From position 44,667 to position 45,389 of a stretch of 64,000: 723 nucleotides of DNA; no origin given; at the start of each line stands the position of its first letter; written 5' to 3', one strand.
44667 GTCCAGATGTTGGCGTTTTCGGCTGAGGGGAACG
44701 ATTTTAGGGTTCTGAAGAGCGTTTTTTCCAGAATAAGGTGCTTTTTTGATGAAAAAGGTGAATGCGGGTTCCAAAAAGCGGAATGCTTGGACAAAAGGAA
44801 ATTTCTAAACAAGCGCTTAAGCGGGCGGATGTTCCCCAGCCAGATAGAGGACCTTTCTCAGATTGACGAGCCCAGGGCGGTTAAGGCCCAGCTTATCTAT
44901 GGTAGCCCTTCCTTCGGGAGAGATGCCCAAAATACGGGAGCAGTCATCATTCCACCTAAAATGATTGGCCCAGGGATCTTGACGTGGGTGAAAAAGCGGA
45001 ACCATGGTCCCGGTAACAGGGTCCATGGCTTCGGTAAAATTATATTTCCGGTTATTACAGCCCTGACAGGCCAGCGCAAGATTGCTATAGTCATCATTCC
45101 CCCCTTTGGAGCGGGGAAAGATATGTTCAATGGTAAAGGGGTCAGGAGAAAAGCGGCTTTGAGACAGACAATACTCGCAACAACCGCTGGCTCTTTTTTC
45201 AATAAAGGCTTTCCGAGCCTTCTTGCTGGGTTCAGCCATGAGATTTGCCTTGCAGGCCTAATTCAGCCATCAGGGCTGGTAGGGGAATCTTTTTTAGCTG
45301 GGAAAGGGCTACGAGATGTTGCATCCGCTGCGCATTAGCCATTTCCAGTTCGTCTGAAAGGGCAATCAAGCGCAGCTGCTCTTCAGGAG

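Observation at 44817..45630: Overlapping RHH-like gene + stand-alone HNH endonuclease: candidate toxin-antitoxin or mini-defence module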

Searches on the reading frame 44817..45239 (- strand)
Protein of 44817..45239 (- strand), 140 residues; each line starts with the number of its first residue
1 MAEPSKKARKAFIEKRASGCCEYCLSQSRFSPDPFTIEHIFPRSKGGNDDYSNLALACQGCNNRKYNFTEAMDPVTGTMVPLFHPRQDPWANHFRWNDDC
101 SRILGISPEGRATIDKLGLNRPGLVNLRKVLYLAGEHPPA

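Call 3: search_protein_families(library=pfam, proteins=[window:44817-45239:-], max_evalue=1)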
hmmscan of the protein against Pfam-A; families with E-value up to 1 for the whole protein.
window:44817-45239:- (140 aa): 3 families
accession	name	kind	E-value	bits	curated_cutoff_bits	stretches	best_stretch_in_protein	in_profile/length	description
PF01844.29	HNH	-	6e-15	55.6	21.4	1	21-67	1-46/47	HNH endonuclease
PF14279.12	HNH_5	-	8.6e-12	45.3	27.5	1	21-70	1-48/56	HNH endonuclease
PF13395.12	HNH_4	-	4.7e-06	26.9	22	1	35-68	18-51/54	HNH endonuclease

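Call 4: search_protein_families(library=ncbifam, proteins=[window:44817-45239:-], max_evalue=1)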
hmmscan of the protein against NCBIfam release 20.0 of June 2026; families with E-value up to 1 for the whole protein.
window:44817-45239:- (140 aa): 6 families
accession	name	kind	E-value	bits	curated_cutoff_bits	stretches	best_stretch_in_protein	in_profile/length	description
NF040563.1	guided_IscB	equivalog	2e-10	40.3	175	1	10-67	184-237/314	RNA-guided endonuclease IscB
NF049971.1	CRISPR_Cas9d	exception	3e-09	36.1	375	1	7-68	534-596/986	type II CRISPR RNA-guided endonuclease Cas9d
TIGR01865.2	cas_Csn1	equivalog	9.1e-06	24.2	100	1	27-69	585-628/1070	type II CRISPR RNA-guided endonuclease Cas9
NF041761.1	PtuB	equivalog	0.00081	19.3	150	1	13-63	40-91/218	retron Ec78 anti-phage system effector HNH endonuclease PtuB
TIGR02646.1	TIGR02646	subfamily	0.00088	19.4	52.15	1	6-68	12-79/144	retron system putative HNH endonuclease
NF058586.1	HNHNucHlpB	equivalog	0.13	12.7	130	1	14-63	2-45/99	HNH nuclease-like protein HlpB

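Call 5: search_protein_families(library=padloc, proteins=[window:44817-45239:-], max_evalue=1)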
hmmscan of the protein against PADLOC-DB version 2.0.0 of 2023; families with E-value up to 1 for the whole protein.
window:44817-45239:- (140 aa): 45 families (the best 25 are shown)
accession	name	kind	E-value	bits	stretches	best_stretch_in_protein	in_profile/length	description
PDLC00337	PtuB1|PtuB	-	3.3e-16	57.8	1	7-129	45-161/216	Unknown function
PDLC00332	PtuB1|PtuB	-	2.5e-11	41.8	1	7-131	37-163/212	Unknown function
PDLC00345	PtuB1|PtuB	-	2.6e-11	41.5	1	6-121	39-163/223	Unknown function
PDLC00325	PtuB1|PtuB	-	6.1e-10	37.1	1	6-121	39-164/213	Unknown function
PDLC00292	PtuA1|PtuA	-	1.7e-09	34.6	1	49-129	102-191/726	AAA ATPase domain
PDLC00317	PtuB1|PtuB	-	2.4e-08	32.1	1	16-132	55-168/244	Unknown function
PDLC00339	PtuB1|PtuB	-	2.7e-08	31.9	1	50-129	110-200/261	Unknown function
PDLC00315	PtuB1|PtuB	-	5.6e-08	30.8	1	8-68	21-79/227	Unknown function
PDLC00349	PtuB1|PtuB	-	3.6e-07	28.4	2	11-67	42-108/260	Unknown function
PDLC00335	PtuB1|PtuB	-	6.6e-07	27.1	1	7-120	38-164/214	Unknown function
PDLC00322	PtuB1|PtuB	-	1.7e-06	26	1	19-130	45-158/215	Unknown function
PDLC02924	HNH_I-A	-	2.3e-06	25.8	1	12-130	37-153/198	-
PDLC00352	PtuB1|PtuB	-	2.7e-06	25.2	1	6-96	34-135/206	Unknown function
PDLC00342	PtuB1|PtuB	-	1.5e-05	22.5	1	15-122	44-144/247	Unknown function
PDLC00316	PtuB1|PtuB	-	2.9e-05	21.8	1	82-129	164-212/301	Unknown function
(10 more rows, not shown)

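Call 7: find_homologous_proteins(query=window:44817-45239:-, max_evalue=0.001)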
Query window:44817-45239:- (140 aa): 492 proteins with E <= 0.001 among 494 candidates; the best 120 are listed.
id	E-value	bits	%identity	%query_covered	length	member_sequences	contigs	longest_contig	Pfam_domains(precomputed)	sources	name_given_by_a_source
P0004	2.2e-94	332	100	100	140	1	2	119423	PF13395.13,PF01844.30,PF14279.13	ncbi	ncbi:MAG: HNH endonuclease [Bacteroidota bacterium]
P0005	6.0e-61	224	70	96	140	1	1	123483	PF13395.13,PF01844.30,PF14279.13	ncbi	ncbi:MAG: hypothetical protein OHK0039_09970 [Bacteroidia bacterium]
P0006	5.1e-60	221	67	94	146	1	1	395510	PF01844.30,PF14279.13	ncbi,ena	-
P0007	1.4e-57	213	65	100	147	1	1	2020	PF01844.30,PF14279.13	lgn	-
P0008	2.6e-57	212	64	99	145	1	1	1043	PF13395.13,PF01844.30,PF14279.13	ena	-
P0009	3.8e-57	211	64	99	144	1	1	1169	PF01844.30,PF14279.13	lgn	-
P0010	1.6e-56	209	64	100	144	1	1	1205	PF01844.30,PF14279.13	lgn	-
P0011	1.9e-56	209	62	100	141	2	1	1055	PF01844.30,PF14279.13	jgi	jgi:5-methylcytosine-specific restriction endonuclease McrA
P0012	2.8e-56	208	64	95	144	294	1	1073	PF01844.30,PF14279.13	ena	-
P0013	3.0e-56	208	62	95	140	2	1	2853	PF01844.30,PF14279.13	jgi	jgi:HNH endonuclease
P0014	5.2e-56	208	66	88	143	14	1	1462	PF01844.30,PF14279.13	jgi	jgi:HNH endonuclease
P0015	5.7e-56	207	63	99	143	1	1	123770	PF01844.30,PF14279.13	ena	-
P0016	5.8e-56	207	65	100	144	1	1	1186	PF01844.30,PF14279.13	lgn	-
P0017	7.3e-56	207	64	99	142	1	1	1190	PF01844.30,PF14279.13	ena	-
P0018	1.0e-55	207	64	97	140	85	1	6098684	PF13395.13,PF01844.30,PF14279.13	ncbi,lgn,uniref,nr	ncbi:HNH endonuclease [Nodosilinea nodulosa]|uniref:HNH endonuclease n=1 Tax=Nodosilinea nodulosa Ta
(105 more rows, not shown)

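Call 11: find_related_loci(query=A1, collection=genome_contigs, flank=4000)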
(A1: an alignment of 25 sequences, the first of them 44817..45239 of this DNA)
Query A1 (140 aa) in genome_contigs; peptide patterns used: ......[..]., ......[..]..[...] (x = any residue, [..] = any of these).
595 stretches matched a pattern; 558 encode a relative of the query (tblastn E <= 1e-3); the best 80 are kept; 80 distinct loci.
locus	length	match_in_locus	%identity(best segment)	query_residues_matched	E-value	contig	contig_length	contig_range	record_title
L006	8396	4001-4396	67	9-140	9e-64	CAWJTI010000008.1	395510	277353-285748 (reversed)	MAG: uncultured Chloroflexia bacterium isolate MFD01275.bin.1.224 genome assembly, contig: contig_22625, whole genome sh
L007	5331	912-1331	66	1-139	1e-62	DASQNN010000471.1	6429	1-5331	MAG TPA_asm: Nodosilinea sp. isolate SMAG_U10777 k141_491499, whole genome shotgun sequence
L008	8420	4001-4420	65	1-139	1e-61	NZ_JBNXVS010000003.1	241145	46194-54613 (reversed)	Nodosilinea sp. AN01ver1 NODE_3_length_241145_cov_30.021758, whole genome shotgun sequence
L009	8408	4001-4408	67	1-139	6e-61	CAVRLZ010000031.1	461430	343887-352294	MAG: uncultured Chloroflexia bacterium isolate MFD01275.bin.2.96 genome assembly, contig: contig_7254, whole genome shot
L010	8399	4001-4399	64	7-139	6e-61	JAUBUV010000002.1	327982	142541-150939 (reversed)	Microcoleus sp. AT9_A5 NODE_6_length_327982_cov_78.710004, whole genome shotgun sequence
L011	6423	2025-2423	64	7-139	7e-61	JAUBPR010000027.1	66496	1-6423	Microcoleus sp. S13_C5 NODE_131_length_66496_cov_49.892847, whole genome shotgun sequence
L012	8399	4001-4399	64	7-139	9e-61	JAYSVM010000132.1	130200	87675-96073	MAG: Oscillatoriales bacterium isolate GFS_12820 GFS_12820_131, whole genome shotgun sequence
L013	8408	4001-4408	64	4-139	2e-60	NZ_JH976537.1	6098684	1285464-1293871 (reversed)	Nodosilinea nodulosa PCC 7104 Lepto7104DRAFT_LPD.2, whole genome shotgun sequence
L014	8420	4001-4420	62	1-139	5e-60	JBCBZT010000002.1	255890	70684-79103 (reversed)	MAG: Cyanobacteria bacterium P01_A01_bin.123 k141_251300_length_255890_cov_37.5785, whole genome shotgun sequence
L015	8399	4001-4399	63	7-139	3e-60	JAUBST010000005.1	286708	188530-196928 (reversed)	Microcoleus sp. F6_B6 NODE_14_length_286708_cov_141.764063, whole genome shotgun sequence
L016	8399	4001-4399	64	7-139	5e-60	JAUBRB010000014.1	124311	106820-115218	Microcoleus sp. POL10_C6 NODE_46_length_124311_cov_46.479176, whole genome shotgun sequence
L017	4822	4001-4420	65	1-139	7e-60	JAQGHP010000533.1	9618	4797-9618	MAG: Phycisphaerales bacterium isolate RYN_436 scaffold_522073, whole genome shotgun sequence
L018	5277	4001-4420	61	1-139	5e-60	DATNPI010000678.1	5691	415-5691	MAG TPA_asm: Coleofasciculaceae cyanobacterium isolate SMAG_U16477 k141_75423, whole genome shotgun sequence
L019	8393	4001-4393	66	9-139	1e-59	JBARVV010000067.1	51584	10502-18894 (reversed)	MAG: Nodosilinea sp. isolate MFD12116_ilm_asm_bin28 k127_114408, whole genome shotgun sequence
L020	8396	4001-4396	65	8-139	1e-59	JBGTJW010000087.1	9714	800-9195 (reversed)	MAG: Stenomitos sp. isolate JTS-RE299 k141_3697944, whole genome shotgun sequence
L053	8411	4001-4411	59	3-139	3e-57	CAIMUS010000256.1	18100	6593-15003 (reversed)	MAG: uncultured proteobacterium isolate A14_bin-2326 genome assembly, contig: bin-2326:256/348, whole genome shotgun seq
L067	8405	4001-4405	59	5-140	4e-56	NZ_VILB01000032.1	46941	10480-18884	Anabaena sp. UHCC 0187 scaffold32_cov20, whole genome shotgun sequence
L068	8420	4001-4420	58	1-140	4e-56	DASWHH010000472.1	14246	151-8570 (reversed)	MAG TPA_asm: bacterium isolate SMAG_U2837 k141_1353426, whole genome shotgun sequence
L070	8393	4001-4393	62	10-140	1e-55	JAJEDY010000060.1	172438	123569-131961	MAG: Candidatus Latescibacterota bacterium isolate p16x33bins.50 k141_686366, whole genome shotgun sequence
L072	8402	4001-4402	61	5-139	5e-56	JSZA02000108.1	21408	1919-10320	Candidatus Thiomargarita nelsonii isolate Hydrate Ridge NODE_399_length_21408_cov_99.7673_ID_797, whole genome shotgun s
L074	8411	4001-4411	58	3-139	1e-55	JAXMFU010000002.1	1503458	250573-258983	MAG: Candidatus Competibacteraceae bacterium isolate STL-PRO95 C1.169.fa-2, whole genome shotgun sequence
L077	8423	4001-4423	61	1-140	1e-55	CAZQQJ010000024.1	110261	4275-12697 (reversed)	MAG TPA_asm: uncultured Anaerolinea sp. isolate SRP278314_co2_69 genome assembly, contig: NODE_298_length_110261_cov_35.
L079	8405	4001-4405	58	1-139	2e-55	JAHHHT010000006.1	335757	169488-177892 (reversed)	MAG: Oscillatoria princeps RMCB-10 scaffold_20_c1, whole genome shotgun sequence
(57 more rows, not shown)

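Call 20: search_solved_structures(query=A1, max_evalue=0.01, show_alignments=2)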
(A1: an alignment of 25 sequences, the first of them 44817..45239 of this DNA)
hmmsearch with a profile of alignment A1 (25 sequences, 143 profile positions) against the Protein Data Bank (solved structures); distinct sequences matched with E-value up to 0.01: 8.
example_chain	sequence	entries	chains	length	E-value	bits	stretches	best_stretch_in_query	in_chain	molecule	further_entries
4h9d_A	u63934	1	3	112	2e-07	34.7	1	16-67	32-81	HNH endonuclease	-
8d2k_A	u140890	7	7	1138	3.5e-06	30.7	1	21-83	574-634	CRISPR-associated endonuclease, Csn1 family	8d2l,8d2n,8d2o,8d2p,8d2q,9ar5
9k30_A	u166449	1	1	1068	0.00012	25.7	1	20-71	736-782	TbaIscB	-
6ghc_A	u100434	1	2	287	0.0019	21.8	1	13-72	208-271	5-methylcytosine-specific restriction enzyme A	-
5h0m_A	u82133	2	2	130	0.0048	20.5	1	9-68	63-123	HNH endonuclease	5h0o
8zq9_B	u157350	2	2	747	0.0071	19.9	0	8-70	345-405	a protein | HNH nuclease domain-containing protein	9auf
8w2z_A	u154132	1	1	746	0.0072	19.9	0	8-70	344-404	HNH nuclease domain-containing protein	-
8w2s_A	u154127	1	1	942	0.0089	19.6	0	8-70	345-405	HNH nuclease domain-containing protein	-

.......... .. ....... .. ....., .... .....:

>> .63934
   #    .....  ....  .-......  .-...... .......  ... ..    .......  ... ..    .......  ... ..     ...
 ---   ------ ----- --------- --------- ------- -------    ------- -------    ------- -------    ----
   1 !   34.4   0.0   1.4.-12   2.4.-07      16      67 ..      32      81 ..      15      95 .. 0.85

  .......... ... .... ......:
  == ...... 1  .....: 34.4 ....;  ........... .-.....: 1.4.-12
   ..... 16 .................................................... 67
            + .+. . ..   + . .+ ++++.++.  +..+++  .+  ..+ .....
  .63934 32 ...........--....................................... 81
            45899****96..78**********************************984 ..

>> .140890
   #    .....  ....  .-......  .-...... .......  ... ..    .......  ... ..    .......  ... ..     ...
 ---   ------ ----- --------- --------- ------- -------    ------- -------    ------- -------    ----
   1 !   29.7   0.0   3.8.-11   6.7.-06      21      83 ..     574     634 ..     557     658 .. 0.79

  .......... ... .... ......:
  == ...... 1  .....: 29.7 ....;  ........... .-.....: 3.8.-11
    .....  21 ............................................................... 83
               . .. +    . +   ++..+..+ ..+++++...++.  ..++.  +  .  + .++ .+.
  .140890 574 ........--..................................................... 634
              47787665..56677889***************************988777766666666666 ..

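Call 37: find_encoding_contigs(protein=P0005, flank=6000, max_places=2)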
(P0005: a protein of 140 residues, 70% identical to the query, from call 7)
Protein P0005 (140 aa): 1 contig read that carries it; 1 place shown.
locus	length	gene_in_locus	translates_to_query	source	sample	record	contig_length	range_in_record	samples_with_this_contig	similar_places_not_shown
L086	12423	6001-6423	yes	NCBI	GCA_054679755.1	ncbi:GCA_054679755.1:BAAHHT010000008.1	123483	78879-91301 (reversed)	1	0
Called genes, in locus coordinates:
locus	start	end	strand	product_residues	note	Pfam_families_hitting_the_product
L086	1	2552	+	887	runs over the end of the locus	PF07081:DUF1349 (weak)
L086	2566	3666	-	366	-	PF03706:LPG_synthase_TM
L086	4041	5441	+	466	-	PF13727:CoA_binding_3, PF17836:PglD_N (weak), PF02397:Bac_transf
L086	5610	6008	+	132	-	-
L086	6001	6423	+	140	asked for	PF01844:HNH, PF13395:HNH_4 (weak), PF14279:HNH_5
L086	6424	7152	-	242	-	PF20113:DUF6503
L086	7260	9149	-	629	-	PF16656:Pur_ac_phosph_N (faint), PF00149:Metallophos (weak)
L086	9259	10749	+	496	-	PF03781:FGE-sulfatase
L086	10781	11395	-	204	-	PF12385:Peptidase_C70 (faint), PF13529:Peptidase_C39_2 (weak)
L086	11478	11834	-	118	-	-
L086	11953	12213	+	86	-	PF03683:UPF0175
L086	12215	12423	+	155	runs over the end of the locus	PF11848:DUF3368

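Call 42: predict_structure(alignment_id=A4)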
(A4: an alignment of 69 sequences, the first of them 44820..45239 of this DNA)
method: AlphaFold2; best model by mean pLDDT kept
length: 140 residues; sequences in the alignment: 69
mean_pLDDT: 75.3   pTM: 0.60
mean pLDDT of the five models: 75.3, 71.8, 68.3, 67.3, 65.1
residues with pLDDT >= 90: 30; 70-90: 56; 50-70: 52; < 50: 2
segments of 3 or more residues with pLDDT < 50: none
pLDDT, mean of each block of 10 residues (from residue 1): 63 63 57 64 78 66 67 96 83 90 93 89 72 73
secondary structure, 60 per line:
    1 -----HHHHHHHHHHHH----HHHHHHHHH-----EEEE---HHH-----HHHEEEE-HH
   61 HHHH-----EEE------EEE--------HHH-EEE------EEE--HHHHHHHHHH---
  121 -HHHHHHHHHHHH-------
elements in order: H6-17 H22-30 E36-39 E54-57 H59-64 E70-72 E79-81 E94-96 E103-105 H108-117 H122-133

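Call 47: find_related_loci(query=A1, collection=viral_contigs, flank=5000)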
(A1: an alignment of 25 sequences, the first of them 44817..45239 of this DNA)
Query A1 (140 aa) in viral_contigs; peptide patterns used: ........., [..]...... (x = any residue, [..] = any of these).
31 stretches matched a pattern; 1 encode a relative of the query (tblastn E <= 1e-3); 1 distinct loci.
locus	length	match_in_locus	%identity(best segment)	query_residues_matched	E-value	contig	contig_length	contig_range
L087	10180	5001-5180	37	2-64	4e-5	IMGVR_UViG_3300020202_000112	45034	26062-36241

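Call 49: search_dna_similar(query=window:44820-45239:-, collection=plasmids, mode=protein, max_evalue=1e-10, max_rows=25)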
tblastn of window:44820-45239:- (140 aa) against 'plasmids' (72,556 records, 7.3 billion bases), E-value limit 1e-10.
Records with a match: 35; places in all: 38; records where one place covers at least 80% of the query: 34.
Best place of each record, by identity: <60% 35.
By first word of the organism name: Nostoc 13; Calothrix 4; Aulosira 2; Pseudanabaena 2; Tolypothrix 2; Gloeothece 2; Synechocystis 2; Rippkaea 1; Leptolyngbya 1; Fischerella 1; and 5 more.
By predicted mobility (MOB-suite, as given by PLSDB): non-mobilizable 16; mobilizable 11; conjugative 8.
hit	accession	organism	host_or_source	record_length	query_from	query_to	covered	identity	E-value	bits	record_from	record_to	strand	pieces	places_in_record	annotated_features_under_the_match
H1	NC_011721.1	Rippkaea orientalis PCC 8801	-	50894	1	139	99%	56.1%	3e-50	177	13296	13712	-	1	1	HNH endonuclease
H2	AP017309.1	Leptolyngbya sp. NIES-3755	-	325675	8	139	94%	53.0%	3e-38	143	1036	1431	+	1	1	HNH endonuclease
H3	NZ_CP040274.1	Nostoc sp. C052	Blasia pusilla,pure culture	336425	2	139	99%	50.0%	9e-38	142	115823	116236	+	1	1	HNH endonuclease signature motif containing protein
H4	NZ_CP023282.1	Nostoc sp. CENA543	cell culture,Brazilian saline-alkaline ...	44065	1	139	99%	48.6%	2e-37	141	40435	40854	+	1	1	HNH endonuclease | hypothetical protein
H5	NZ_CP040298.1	Nostoc sp. TCL26-01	Leiosporoceros dussii,pure culture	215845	13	139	91%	52.8%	1e-38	144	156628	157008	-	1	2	HNH endonuclease signature motif containing protein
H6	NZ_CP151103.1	Nostoc sp. UHCC 0302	isolated culture,lake sediment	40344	1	139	99%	47.9%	2e-37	141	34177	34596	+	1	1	HNH endonuclease signature motif containing protein | hypothetical protein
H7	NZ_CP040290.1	Nostoc sp. C057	Phaeoceros,pure culture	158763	5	139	96%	46.4%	9e-34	130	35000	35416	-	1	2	HNH endonuclease signature motif containing protein | hypothetical protein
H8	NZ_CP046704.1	Nostoc sp. ATCC 53789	-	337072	8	139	94%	46.7%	1e-33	130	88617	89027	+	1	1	HNH endonuclease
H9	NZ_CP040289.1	Nostoc sp. C057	Phaeoceros,pure culture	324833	10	139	93%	47.4%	2e-33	130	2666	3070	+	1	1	HNH endonuclease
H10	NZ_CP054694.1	Nostoc edaphicum CCNP1411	-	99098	1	139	99%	43.9%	2e-34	132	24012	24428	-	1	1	HNH endonuclease signature motif containing protein | hypothetical protein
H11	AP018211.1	Calothrix brevissima NIES-22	-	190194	8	139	94%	46.0%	2e-32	127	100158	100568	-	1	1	HNH endonuclease domain protein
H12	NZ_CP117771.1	Nostoc sp. UHCC 0926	whole organism,lichen surface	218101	13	139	91%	47.7%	1e-33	130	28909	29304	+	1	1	HNH endonuclease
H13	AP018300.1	Fischerella sp. NIES-4106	-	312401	8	139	94%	44.9%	5e-32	125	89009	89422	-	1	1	hypothetical protein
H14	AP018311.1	Aulosira laxa NIES-50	-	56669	10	139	93%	45.4%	4e-30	120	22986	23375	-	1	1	HNH endonuclease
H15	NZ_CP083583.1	Kovacikia minuta CCNUW1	cell culture,fresh water lake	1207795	13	140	91%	44.4%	1e-28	115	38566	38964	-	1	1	record has no annotation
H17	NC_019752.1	Calothrix sp. PCC 6303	-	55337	5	139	96%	40.7%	4e-28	114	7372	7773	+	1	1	HNH endonuclease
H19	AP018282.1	Chondrocystis sp. NIES-4102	-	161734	10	139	93%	41.5%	2e-27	112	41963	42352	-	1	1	HNH endonuclease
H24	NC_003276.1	Nostoc sp. PCC 7120 = FACHB-418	-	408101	5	138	96%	38.1%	7e-17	82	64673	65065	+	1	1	HNH endonuclease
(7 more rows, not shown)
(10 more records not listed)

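Call 51: get_annotated_region(hit=H1, flank=3000)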
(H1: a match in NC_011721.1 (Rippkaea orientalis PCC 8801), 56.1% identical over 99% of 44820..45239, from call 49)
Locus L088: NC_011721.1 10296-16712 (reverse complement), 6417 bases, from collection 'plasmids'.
description: Rippkaea orientalis PCC 8801 plasmid pP880101, complete sequence
organism: Rippkaea orientalis PCC 8801 (NCBI taxid 41431)
taxonomy: Bacteria; Cyanobacteriota; Cyanophyceae; Chroococcales; Aphanothecaceae; Rippkaea; Rippkaea orientalis; Rippkaea orientalis PCC 8801
host: -; source: -; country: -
typing (MOB-suite, as given by PLSDB): non-mobilizable
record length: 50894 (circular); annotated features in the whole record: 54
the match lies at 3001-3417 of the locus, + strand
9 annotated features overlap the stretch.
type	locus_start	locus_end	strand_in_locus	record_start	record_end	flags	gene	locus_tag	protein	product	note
CDS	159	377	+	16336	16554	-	-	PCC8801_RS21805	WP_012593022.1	hypothetical protein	-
CDS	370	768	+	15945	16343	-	-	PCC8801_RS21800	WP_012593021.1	aspartyl protease family protein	-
CDS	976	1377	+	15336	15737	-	-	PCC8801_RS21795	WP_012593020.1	hypothetical protein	-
CDS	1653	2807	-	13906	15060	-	-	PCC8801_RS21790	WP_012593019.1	IS4 family transposase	-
CDS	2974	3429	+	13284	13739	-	-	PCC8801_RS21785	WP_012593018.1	HNH endonuclease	-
CDS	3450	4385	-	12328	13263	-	-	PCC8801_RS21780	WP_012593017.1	tyrosine-type recombinase/integrase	GO:0015074 - DNA integration [Evidence IEA]; GO:0006310 - DNA recombination [Evidence IEA]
CDS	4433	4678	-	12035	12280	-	-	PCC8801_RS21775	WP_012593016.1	hypothetical protein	-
CDS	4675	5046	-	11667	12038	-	-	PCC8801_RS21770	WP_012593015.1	hypothetical protein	-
CDS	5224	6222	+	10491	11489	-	-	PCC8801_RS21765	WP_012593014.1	IS630 family transposase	-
